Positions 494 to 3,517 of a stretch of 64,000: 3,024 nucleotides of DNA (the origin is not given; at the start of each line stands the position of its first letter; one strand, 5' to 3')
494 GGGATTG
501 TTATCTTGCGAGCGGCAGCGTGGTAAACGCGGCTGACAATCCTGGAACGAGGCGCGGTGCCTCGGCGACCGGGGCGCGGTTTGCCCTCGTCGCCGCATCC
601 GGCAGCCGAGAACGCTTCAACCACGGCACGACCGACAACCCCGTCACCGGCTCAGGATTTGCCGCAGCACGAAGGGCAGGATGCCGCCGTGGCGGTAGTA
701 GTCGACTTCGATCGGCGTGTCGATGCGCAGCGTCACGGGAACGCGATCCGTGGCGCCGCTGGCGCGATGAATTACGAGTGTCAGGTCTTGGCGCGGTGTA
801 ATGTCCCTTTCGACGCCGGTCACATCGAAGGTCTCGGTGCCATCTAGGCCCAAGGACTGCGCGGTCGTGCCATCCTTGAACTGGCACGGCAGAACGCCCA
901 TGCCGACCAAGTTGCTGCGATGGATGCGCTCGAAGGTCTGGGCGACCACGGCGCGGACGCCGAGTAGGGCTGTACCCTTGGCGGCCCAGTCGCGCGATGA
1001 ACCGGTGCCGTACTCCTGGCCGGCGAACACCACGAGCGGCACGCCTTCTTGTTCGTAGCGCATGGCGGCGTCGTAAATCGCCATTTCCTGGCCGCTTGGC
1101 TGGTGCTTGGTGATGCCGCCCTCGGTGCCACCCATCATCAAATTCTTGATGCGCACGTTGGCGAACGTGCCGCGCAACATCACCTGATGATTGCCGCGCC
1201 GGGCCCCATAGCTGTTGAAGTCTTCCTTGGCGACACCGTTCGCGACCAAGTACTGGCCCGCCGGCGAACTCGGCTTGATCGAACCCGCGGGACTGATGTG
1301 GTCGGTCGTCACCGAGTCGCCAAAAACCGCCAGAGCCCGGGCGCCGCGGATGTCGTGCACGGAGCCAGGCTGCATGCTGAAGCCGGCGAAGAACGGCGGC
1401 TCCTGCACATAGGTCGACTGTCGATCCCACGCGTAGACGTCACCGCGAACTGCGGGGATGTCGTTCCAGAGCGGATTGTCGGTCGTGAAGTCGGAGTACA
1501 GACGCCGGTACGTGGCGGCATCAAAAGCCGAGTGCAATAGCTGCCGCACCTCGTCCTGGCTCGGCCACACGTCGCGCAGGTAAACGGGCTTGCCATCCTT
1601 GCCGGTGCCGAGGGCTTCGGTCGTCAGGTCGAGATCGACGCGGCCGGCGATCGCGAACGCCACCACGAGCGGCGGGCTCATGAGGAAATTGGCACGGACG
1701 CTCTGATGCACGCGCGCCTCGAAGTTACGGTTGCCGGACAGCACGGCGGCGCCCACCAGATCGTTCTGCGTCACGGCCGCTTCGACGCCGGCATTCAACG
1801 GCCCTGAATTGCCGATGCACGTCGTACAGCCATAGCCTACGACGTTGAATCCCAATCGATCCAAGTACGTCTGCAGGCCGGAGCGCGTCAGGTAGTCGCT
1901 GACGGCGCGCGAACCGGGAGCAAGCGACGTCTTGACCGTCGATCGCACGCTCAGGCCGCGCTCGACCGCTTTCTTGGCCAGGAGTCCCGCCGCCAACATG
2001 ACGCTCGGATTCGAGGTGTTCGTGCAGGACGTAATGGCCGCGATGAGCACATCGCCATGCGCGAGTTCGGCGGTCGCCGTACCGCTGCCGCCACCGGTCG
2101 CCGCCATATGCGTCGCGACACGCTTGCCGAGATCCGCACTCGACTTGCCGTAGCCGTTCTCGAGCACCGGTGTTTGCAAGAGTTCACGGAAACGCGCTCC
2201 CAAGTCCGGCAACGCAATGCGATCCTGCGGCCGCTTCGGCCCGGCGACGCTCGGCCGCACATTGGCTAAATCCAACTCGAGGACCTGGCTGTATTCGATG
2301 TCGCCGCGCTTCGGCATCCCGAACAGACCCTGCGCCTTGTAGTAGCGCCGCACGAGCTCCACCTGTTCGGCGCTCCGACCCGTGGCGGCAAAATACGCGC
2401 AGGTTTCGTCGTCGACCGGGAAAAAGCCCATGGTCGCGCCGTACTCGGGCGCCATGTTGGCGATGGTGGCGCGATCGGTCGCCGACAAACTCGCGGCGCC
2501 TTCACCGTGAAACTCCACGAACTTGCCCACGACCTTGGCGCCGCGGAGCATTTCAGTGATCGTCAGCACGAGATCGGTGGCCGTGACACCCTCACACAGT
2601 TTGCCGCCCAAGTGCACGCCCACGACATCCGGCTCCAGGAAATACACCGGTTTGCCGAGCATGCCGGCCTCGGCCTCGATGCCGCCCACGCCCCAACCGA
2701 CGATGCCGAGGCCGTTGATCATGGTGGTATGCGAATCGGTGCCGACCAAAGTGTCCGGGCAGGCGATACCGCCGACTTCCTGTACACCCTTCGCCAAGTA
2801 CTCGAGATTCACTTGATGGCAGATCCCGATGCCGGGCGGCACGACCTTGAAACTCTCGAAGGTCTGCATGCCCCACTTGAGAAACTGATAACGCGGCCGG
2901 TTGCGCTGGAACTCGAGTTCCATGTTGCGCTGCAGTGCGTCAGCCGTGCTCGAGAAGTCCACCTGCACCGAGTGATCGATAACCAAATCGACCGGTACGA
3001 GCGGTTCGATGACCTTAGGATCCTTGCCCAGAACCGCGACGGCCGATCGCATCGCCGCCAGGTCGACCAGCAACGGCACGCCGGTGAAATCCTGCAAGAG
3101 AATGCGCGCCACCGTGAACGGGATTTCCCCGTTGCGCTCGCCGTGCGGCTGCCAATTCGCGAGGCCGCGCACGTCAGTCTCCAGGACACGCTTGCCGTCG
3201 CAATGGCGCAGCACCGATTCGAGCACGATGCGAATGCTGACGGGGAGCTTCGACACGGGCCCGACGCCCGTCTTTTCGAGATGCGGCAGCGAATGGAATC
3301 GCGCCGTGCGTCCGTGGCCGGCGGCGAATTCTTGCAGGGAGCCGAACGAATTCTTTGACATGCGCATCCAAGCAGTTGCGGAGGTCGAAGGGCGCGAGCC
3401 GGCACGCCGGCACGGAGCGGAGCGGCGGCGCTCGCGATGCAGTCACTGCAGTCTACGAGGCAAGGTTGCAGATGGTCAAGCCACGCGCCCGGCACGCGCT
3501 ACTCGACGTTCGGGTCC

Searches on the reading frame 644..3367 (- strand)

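Call 57: search_protein_families(library=pfam, proteins=[window:644-3367:-], max_evalue=0.00001)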
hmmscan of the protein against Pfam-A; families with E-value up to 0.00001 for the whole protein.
window:644-3367:- (907 aa): 2 families
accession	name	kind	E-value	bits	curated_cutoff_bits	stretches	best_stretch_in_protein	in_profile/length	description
PF00330.25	Aconitase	-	3.6e-160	534.4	28.7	1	72-575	4-463/463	Aconitase family (aconitate hydratase)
PF00694.25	Aconitase_C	-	2e-41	141.8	22.8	1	705-832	3-130/131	Aconitase C-terminal domain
